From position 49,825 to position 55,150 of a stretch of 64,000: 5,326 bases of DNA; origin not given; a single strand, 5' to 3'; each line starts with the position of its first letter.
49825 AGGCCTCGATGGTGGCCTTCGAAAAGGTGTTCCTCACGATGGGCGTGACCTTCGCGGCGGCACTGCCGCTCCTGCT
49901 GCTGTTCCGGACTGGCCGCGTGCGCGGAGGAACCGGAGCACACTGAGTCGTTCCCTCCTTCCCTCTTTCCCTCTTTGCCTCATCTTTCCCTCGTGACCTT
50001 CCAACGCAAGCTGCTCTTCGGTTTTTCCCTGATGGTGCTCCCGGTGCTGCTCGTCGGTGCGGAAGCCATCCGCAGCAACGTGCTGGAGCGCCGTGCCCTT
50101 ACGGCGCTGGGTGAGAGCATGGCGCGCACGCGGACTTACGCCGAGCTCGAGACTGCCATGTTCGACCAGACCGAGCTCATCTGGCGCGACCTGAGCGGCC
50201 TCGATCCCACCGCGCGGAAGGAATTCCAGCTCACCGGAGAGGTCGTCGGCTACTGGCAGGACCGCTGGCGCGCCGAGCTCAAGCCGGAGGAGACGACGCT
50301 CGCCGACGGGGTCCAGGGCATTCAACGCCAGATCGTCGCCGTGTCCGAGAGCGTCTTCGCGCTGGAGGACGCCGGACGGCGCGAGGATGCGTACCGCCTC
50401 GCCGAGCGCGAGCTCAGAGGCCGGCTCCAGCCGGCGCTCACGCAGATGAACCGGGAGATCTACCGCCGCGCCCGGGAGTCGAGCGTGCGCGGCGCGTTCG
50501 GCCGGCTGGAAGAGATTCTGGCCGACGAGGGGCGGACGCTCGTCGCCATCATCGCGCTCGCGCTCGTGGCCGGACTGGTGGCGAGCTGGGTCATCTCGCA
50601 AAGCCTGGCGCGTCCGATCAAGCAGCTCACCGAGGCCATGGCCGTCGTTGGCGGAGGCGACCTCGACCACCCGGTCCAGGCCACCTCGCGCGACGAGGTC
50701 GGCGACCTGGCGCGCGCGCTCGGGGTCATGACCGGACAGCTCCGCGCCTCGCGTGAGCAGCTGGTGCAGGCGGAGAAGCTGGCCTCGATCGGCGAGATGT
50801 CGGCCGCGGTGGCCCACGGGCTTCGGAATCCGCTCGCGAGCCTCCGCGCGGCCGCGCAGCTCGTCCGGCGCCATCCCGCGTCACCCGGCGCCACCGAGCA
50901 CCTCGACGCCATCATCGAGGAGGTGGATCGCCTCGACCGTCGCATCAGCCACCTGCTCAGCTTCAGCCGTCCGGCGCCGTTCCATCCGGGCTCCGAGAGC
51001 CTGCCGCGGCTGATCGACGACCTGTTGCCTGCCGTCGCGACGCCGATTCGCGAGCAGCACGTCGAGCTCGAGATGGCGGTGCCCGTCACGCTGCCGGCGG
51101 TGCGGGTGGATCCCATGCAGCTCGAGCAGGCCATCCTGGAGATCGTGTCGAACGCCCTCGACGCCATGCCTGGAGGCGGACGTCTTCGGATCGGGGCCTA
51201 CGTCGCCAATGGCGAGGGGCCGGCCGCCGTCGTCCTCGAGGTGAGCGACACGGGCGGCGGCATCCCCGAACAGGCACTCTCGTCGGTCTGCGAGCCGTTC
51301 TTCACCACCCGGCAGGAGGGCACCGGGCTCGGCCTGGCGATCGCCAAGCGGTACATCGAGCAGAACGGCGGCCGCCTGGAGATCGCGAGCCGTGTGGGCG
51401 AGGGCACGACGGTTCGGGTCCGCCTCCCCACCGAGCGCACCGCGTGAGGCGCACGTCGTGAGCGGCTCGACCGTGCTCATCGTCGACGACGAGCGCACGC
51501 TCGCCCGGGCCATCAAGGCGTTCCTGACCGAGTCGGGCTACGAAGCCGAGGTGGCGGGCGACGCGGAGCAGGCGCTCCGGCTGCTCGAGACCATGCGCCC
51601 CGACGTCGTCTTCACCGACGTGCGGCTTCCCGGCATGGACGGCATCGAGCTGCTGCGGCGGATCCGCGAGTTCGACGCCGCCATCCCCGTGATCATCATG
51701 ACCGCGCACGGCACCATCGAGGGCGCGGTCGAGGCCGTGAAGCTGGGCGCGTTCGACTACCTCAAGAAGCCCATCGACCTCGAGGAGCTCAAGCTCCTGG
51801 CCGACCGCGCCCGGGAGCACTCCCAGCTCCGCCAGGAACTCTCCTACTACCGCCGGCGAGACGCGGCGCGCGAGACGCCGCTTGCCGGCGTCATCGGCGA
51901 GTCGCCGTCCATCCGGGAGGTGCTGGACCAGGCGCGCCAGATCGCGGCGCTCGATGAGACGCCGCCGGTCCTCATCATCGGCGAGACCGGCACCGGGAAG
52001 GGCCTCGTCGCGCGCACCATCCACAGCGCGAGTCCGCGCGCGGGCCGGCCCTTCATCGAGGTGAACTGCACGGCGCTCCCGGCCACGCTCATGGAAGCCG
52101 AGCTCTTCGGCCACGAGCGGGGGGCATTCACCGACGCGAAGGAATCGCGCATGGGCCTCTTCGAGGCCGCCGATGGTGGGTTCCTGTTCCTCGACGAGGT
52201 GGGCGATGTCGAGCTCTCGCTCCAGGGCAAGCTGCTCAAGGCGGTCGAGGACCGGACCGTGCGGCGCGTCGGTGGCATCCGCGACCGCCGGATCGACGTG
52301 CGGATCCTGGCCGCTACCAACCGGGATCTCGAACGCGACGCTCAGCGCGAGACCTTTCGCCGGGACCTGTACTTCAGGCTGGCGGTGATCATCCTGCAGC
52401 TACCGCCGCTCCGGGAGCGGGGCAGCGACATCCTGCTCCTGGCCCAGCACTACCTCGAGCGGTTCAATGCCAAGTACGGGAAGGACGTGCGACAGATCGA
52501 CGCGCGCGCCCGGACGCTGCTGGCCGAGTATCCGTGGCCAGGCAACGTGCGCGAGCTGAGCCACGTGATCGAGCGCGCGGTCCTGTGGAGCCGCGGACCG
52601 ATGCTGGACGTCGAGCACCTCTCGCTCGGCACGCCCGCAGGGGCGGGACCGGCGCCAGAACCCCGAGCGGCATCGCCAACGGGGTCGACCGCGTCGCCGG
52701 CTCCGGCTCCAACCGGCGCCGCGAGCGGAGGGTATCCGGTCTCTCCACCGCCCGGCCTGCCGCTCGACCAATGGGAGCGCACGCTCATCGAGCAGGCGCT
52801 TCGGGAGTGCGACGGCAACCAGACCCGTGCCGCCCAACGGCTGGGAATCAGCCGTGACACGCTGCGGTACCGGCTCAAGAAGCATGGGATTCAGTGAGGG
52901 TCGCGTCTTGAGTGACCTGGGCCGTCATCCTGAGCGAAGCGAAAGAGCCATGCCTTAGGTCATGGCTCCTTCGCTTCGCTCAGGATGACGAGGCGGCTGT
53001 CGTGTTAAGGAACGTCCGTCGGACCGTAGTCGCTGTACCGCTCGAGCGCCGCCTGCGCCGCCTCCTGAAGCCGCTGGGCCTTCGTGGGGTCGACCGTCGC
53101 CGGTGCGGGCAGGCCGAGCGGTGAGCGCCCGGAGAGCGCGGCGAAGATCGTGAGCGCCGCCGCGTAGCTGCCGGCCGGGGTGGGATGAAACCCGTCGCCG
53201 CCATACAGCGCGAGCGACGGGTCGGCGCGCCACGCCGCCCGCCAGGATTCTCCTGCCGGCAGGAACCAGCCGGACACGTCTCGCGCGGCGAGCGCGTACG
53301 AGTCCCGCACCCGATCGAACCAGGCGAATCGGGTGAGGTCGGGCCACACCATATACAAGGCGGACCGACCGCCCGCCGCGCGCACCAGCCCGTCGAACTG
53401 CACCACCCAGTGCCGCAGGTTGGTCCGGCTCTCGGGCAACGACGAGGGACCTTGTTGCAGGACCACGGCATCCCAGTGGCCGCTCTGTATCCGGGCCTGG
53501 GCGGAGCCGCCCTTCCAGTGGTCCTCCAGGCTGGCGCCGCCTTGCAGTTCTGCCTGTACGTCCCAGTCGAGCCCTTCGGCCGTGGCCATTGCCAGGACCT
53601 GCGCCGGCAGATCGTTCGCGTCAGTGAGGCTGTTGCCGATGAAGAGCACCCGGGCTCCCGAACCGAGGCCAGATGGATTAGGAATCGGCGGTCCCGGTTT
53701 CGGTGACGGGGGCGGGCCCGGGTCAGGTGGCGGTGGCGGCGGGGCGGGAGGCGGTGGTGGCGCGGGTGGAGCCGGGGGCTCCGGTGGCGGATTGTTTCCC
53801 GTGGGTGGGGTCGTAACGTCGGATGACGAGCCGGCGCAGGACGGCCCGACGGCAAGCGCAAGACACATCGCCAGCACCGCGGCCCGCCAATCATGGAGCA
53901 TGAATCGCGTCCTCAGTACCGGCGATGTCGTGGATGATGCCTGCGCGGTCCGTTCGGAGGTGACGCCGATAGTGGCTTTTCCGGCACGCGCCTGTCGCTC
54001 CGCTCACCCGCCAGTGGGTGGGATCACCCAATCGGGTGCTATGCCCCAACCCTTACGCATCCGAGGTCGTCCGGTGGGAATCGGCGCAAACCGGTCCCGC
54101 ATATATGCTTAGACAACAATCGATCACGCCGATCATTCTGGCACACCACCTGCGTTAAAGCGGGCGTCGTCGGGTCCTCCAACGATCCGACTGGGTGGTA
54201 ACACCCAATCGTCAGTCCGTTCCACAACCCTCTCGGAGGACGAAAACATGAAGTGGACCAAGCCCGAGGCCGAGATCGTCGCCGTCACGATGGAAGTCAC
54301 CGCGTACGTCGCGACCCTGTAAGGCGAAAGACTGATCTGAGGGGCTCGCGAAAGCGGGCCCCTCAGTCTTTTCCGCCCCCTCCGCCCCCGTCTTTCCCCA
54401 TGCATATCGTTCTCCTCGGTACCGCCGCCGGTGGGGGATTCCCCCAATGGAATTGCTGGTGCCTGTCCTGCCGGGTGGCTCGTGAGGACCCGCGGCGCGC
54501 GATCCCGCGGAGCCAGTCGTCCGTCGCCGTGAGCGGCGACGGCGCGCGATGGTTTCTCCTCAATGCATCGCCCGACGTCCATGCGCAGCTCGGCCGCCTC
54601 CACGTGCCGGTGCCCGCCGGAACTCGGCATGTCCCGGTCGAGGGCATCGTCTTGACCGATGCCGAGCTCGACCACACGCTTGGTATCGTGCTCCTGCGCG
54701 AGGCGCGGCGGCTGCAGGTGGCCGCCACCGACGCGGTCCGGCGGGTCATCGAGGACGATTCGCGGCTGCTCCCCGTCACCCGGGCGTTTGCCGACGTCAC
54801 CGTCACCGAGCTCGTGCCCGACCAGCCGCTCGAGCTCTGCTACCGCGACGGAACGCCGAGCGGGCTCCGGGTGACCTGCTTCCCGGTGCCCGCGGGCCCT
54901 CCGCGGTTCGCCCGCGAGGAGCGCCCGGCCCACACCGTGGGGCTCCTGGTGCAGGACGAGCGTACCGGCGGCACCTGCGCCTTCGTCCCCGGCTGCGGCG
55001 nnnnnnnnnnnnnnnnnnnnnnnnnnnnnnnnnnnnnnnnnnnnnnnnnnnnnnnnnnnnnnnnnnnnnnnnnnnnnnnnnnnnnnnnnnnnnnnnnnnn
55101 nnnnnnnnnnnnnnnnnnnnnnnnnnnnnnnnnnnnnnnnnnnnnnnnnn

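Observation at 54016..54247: sigma54-type promoter flanked by two copies of a 19-nt motif upstream of pqqA, next to an NtrC-type two-component system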

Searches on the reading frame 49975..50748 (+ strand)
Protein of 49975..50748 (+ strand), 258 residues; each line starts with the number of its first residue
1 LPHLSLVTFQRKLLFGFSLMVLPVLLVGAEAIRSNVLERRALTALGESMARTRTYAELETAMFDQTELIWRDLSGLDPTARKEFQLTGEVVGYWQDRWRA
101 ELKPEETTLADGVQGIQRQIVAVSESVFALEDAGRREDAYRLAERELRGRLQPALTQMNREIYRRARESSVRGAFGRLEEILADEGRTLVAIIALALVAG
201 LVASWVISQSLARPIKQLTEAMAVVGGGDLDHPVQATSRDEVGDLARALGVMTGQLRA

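Call 54: search_protein_families(library=pfam, proteins=[window:49975-50628:+], max_evalue=10)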
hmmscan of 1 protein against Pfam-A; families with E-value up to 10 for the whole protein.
seq(218 aa): 2 families
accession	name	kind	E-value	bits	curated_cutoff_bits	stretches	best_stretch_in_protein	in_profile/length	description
PF01595.25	CNNM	-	0.047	13.8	28.4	1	154-215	19-79/181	Cyclin M transmembrane N-terminal domain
PF09610.15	Myco_arth_vir_N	-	1.2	9.9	22.4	1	191-208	10-27/32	Mycoplasma virulence signal region (Myco_arth_vir_N)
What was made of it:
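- Closest known: AtoS/AtoC and ZraS/ZraR. Different: The sensor domain is unrelated (call 54).
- Tried and rejected: No Pfam match (call 54).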

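Call 61: predict_structure(protein=window:49975-50748:+)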
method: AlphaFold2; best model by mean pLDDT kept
length: 258 residues; sequences in the alignment: 1
mean_pLDDT: 47.1   pTM: 0.40
mean pLDDT of the five models: 47.1, 47.0, 45.7, 43.9, 41.1
residues with pLDDT >= 90: 0; 70-90: 20; 50-70: 66; < 50: 172
segments of 3 or more residues with pLDDT < 50: 1-63, 65-67, 163-239, 241-243, 245-250, 252-258
pLDDT, mean of each block of 10 residues (from residue 1): 35 41 40 39 45 44 50 53 51 52 55 64 71 78 72 56 45 32 32 35 33 36 37 41 47 40
secondary structure, 60 per line:
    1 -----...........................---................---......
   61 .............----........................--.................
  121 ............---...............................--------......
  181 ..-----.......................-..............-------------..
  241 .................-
elements in order: H6-32 H36-51 H55-73 H78-101 H104-132 H136-166 H175-182 H188-210 H212-225 H239-257
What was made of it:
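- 49975..51447 (+): Membrane sensor histidine kinase: two transmembrane segments, an all-helical periplasmic domain of about 150 aa with no family match, then HAMP, HisKA and HATPase_c. The sensor domain has no Pfam match (call 54), and the AF2 single-sequence model is low confidence, pLDDT 47 (call 61).
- The sensor domain matches no family (call 54) and its structure model was unusable (call 61).
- Tried and rejected: AF2 without an alignment gave pLDDT 47, so no fold search was run (call 61).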

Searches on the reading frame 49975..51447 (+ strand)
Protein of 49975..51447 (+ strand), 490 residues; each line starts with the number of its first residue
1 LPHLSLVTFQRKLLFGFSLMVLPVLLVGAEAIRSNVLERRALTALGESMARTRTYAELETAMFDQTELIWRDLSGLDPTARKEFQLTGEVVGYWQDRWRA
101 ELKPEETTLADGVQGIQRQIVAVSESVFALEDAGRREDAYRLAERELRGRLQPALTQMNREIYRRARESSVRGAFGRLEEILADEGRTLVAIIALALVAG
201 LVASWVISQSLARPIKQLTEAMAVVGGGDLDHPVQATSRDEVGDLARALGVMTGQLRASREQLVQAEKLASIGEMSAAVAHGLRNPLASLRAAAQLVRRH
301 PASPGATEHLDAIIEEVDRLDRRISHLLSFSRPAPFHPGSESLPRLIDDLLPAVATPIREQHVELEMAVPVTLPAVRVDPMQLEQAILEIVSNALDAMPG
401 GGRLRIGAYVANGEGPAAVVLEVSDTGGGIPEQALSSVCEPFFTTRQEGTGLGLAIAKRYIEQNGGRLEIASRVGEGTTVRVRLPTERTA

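Call 9: search_protein_families(library=pfam, proteins=[window:49975-51447:+])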
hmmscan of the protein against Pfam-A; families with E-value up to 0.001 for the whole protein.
window:49975-51447:+ (490 aa): 3 families
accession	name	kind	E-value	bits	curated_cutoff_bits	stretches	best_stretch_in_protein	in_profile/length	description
PF02518.31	HATPase_c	-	4.4e-25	88.7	26.4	1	379-487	2-110/111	Histidine kinase-, DNA gyrase B-, and HSP90-like ATPase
PF00672.30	HAMP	-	4.7e-14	52.9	25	1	207-258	2-53/53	HAMP domain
PF00512.31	HisKA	-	8.9e-14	51.7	26.9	1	273-332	3-62/66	His Kinase A (phospho-acceptor) domain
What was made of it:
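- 49975..51447 (+): Pfam (call 9).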

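Call 32: search_protein_families(library=ncbifam, proteins=[window:49975-51447:+], max_evalue=0.01)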
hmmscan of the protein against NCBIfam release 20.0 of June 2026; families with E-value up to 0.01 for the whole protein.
window:49975-51447:+ (490 aa): 91 families (the best 25 are shown)
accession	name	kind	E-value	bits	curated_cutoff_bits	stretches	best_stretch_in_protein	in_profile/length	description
NF008468.0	PRK11360.1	equivalog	4.3e-66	223.5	646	1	258-488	382-610/616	two-component system sensor histidine kinase AtoS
NF007688.0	PRK10364.1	equivalog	2.3e-51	175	479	1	261-487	229-452/460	two-component system sensor histidine kinase ZraS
NF010411.0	PRK13837.1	equivalog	3.3e-42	144.5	647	1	260-487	438-676/828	two-component system VirA-like sensor kinase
NF053867.1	SprKinKinDBac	equivalog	5.6e-36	124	775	1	260-487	275-498/500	sporulation kinase KinD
NF033092.0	HK_WalK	equivalog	1.2e-35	123.1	725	2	276-485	376-593/594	cell wall metabolism sensor histidine kinase WalK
NF046026.1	HisKinCckACaul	equivalog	2.3e-34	118.5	1000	1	261-487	291-533/678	cell cycle histidine kinase CckA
NF046020.1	HisKinCckABruc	equivalog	2.7e-34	118.2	1000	1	234-486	442-707/868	cell cycle histidine kinase CckA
NF008312.0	PRK11100.1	equivalog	4.2e-32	111.6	356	1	185-487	180-475/477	two-component system sensor histidine kinase CreC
NF010076.0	PRK13557.1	subfamily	6.3e-32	110.7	631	1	257-487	148-395/540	histidine kinase famiy protein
NF008293.1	PRK11073.1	equivalog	3.4e-31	108.7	240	1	250-485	109-346/349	nitrogen regulation protein NR(II)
NF058527.1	HistKinChvGCaul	equivalog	2.7e-30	105.6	740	1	178-480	218-522/535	two-component sensor histidine kinase ChvG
NF046044.1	PnpS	equivalog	2.9e-30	105.5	400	1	277-485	175-390/390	two-component system histidine kinase PnpS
NF040691.1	MtrAB_MtrB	equivalog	4.8e-29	101.7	450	1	188-488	189-494/507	MtrAB system histidine kinase MtrB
NF047794.1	HisKinPtgB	equivalog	5.2e-28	97.7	1000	2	254-479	424-648/656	two-component system sensor histidine kinase PgtB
NF041777.1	sens_FixL_Rhizob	equivalog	1.3e-27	96.6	850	1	256-487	246-482/485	sensor protein FixL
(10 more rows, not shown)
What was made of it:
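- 49975..51447 (+): NCBIfam gives only sub-threshold AtoS/ZraS similarity in the kinase core (call 32).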

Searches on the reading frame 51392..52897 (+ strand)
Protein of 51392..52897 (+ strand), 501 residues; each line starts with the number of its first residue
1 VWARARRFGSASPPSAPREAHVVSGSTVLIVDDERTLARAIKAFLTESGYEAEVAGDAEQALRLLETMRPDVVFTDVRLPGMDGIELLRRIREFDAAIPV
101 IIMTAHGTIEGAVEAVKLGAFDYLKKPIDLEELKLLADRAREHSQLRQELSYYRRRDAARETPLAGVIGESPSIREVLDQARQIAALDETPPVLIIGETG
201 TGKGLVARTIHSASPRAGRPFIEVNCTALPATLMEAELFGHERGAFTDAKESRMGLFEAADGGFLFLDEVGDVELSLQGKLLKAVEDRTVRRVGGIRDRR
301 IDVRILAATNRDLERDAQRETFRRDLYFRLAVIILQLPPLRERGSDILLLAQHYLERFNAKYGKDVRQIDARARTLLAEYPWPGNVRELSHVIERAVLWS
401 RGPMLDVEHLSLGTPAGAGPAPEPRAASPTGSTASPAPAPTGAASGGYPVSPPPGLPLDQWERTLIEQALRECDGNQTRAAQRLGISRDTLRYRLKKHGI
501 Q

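Call 9: search_protein_families(library=pfam, proteins=[window:51392-52897:+])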
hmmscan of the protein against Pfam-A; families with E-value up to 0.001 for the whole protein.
window:51392-52897:+ (501 aa): 10 families
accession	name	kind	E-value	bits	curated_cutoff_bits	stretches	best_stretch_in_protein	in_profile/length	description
PF00158.32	Sigma54_activat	-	5.1e-63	212.2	20.2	1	167-335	1-167/168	Sigma-54 interaction domain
PF00072.30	Response_reg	-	6.1e-35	120.2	30.2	1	28-134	1-107/111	Response regulator receiver domain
PF25601.1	AAA_lid_14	-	9.2e-25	86.7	27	1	341-411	1-71/87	AAA+ ATPase lid domain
PF14532.12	Sigma54_activ_2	-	4.6e-17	63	25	1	168-340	1-138/138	Sigma-54 interaction domain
PF02954.25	HTH_8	-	1.9e-16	59.9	22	1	458-498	2-42/42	Bacterial regulatory protein, Fis family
PF07728.20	AAA_5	-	2.2e-07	31.4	22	1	192-313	1-125/139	AAA domain (dynein-related subfamily)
PF13556.12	HTH_30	-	8e-07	29.2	27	1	469-497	7-35/59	PucR C-terminal helix-turn-helix domain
PF00004.35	AAA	-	2.4e-06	28.5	21.2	1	193-327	1-128/131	ATPase family associated with various cellular activities (AAA)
PF13191.12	AAA_16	-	5.8e-05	24.1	32.6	1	174-229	9-63/167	AAA ATPase domain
PF13245.12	AAA_19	-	0.00076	20.1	25.1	0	188-290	9-120/134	AAA domain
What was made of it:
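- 51392..52897 (+): NtrC-type sigma-54 enhancer-binding response regulator (REC, AAA+, Fis-type HTH). The true start is probably near 51455, because ortholog alignments begin at residues 20-26. Pfam Sigma54_activat E 5e-63, Response_reg, HTH_8 (call 9).
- Checked: 51392-52897 encodes a REC / Sigma54_activat (E 5e-63) / HTH_8 regulator (call 9).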

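Call 32: search_protein_families(library=ncbifam, proteins=[window:51392-52897:+], max_evalue=0.01)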
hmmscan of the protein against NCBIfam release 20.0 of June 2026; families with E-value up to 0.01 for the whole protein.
window:51392-52897:+ (501 aa): 125 families (the best 25 are shown)
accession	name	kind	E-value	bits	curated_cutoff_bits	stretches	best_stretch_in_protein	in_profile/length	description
NF008469.0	PRK11361.1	equivalog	8e-135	450.1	714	2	26-412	5-388/461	acetoacetate metabolism transcriptional regulator AtoC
TIGR01818.1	ntrC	equivalog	1.2e-122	410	558.6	1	28-497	1-462/463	nitrogen regulation protein NR(I)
TIGR02915.1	PEP_resp_reg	equivalog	7.4e-113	377.7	502.6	2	28-413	1-385/445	PEP-CTERM-box response regulator transcription factor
NF007689.0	PRK10365.1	equivalog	1e-105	354.1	760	1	28-412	8-384/441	sigma-54-dependent response regulator transcription factor ZraR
NF008176.1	PRK10923.1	equivalog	9.9e-105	350.8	620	1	27-500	5-468/469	nitrogen regulation protein NR(I)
NF051870.1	NAssimRespRegNtrX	equivalog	5.6e-104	348.5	600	1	27-403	3-371/452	nitrogen assimilation response regulator NtrX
NF041946.1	LuxO_transreg_Vib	equivalog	9.2e-104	347.8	800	1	31-496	2-458/463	quorum-sensing sigma-54 dependent transcriptional regulator LuxO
NF011695.0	PRK15115.1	equivalog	3.2e-101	339.3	763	1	26-405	7-373/445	two-component system response regulator GlrR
TIGR01817.1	nifA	equivalog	1.4e-98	331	528.85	1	132-501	166-530/534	nif-specific transcriptional activator NifA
NF038308.1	RNA_repair_RtcR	equivalog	1.7e-94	317.6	650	1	27-499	30-517/530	RNA repair transcriptional activator RtcR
NF050807.1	TransRegFlbDCaul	equivalog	2e-94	317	750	1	168-498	121-438/454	sigma-54-dependent transcriptional regulator FlbD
NF003451.0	PRK05022.1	equivalog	3e-93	313.3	476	1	115-499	134-509/512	nitric oxide reductase transcriptional regulator NorR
NF049963.1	RespRegFlgRCampy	domain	2.6e-90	303.3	750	1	28-410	3-377/429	fla regulon two-component system response regulator FlgR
NF041552.1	TF_PrdR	equivalog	8.7e-89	298.4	795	2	159-409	261-509/577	sigma-54 dependent transcriptional regulator PrdR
TIGR02974.1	phageshock_pspF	equivalog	3.5e-86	289.5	443.55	1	167-498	1-336/336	phage shock protein operon transcriptional activator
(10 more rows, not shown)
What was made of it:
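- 51392..52897 (+): It scores below every NCBIfam equivalog cut-off; AtoC and NtrC are the best matches (call 32).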

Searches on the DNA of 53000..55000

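Call 4: search_rna_families(source=window, start=53000, end=55000, threshold=evalue, max_evalue=10)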
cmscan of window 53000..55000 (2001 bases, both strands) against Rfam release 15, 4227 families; matches with E-value up to 10: 8.
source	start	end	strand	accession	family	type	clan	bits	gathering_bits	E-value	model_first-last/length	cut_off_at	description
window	53352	53378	-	RF02804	PyrR206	Gene; snRNA; snoRNA; HACA-box;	-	22.9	46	0.34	1-60/60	no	Pyrobaculum sRNA 206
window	54298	54373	+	RF02353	BjrC68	Gene; sRNA;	-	19.9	39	0.037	1-82/82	no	Bradyrhizobiaceae sRNA BjrC68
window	54329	54423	-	RF02621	BSnc120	Gene; sRNA;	-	17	114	2.5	1-88/88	no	Brucella sRNA 120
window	53651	53730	-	RF01679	P36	Gene; sRNA;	-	16.7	36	3.4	1-61/61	no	Pseudomonas sRNA P36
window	53635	53668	+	RF01273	sR34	Gene; snRNA; snoRNA; CD-box;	-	16.1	40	7.9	1-54/54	no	Small nucleolar RNA sR34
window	53635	53668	+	RF01131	sR47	Gene; snRNA; snoRNA; CD-box;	CL00132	15.9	40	0.99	1-55/55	no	Small nucleolar RNA sR47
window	54417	54445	+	RF02975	DUF3800-XI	Gene; sRNA;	-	15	37.8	2.7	1-48/48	no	DUF3800-XI RNA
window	53270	53342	-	RF02691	BTH_s19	Gene; sRNA;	-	13.1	153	2.1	20-91/224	no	Burkholderia sRNA 19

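Call 48: search_rna_families(source=window, start=54130, end=54420, threshold=evalue, max_evalue=1, show_alignments=2)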
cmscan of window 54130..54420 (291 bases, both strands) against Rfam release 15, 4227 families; matches with E-value up to 1: 2.
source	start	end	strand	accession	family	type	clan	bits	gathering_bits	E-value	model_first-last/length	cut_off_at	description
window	54298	54373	+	RF02353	BjrC68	Gene; sRNA;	-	19.9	39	0.0054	1-82/82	no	Bradyrhizobiaceae sRNA BjrC68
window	54337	54370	-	RF02621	BSnc120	Gene; sRNA;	-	16.5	114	0.5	37-70/88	no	Brucella sRNA 120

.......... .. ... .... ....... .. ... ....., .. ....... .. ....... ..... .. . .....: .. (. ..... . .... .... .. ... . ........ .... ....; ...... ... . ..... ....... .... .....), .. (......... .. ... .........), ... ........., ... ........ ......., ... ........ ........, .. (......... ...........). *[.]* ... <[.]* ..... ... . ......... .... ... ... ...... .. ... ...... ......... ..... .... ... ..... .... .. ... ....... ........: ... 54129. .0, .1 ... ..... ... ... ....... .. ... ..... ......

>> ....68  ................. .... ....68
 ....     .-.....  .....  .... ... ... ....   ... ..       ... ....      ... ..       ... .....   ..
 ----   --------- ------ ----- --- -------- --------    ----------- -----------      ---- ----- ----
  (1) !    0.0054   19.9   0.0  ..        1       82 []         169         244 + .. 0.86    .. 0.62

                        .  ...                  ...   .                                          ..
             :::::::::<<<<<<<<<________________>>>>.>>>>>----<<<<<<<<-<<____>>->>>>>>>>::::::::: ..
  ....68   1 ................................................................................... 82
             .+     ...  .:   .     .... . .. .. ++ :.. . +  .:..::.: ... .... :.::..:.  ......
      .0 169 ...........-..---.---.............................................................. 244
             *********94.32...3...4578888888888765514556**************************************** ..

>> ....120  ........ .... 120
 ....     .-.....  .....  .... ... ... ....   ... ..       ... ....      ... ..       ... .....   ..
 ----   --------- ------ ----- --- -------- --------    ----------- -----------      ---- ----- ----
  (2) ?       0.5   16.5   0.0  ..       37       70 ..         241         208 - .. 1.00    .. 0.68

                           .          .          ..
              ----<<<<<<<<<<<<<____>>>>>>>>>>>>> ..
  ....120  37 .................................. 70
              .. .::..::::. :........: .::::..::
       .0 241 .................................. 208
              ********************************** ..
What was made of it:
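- On Structured cis-regulatory leader RNA (riboswitch or leader family): No Rfam hit in the leader, even at E <= 10 (calls 4, 48).
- No Rfam family matches the leader (calls 4, 48).
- Tried and rejected: Rfam on the leader and surroundings (calls 4, 48).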

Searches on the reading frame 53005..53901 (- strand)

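Call 9: search_protein_families(library=pfam, proteins=[window:53005-53901:-])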
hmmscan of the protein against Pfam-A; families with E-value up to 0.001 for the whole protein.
window:53005-53901:- (298 aa): 1 family
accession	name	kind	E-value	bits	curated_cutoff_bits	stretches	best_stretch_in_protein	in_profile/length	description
PF16227.11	DUF4886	-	7.1e-06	25.6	26.7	0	234-285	189-242/242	Domain of unknown function (DUF4886)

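Call 32: search_protein_families(library=ncbifam, proteins=[window:53005-53901:-], max_evalue=0.01)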
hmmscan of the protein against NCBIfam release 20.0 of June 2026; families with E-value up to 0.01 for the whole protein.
window:53005-53901:- (298 aa): 0 families
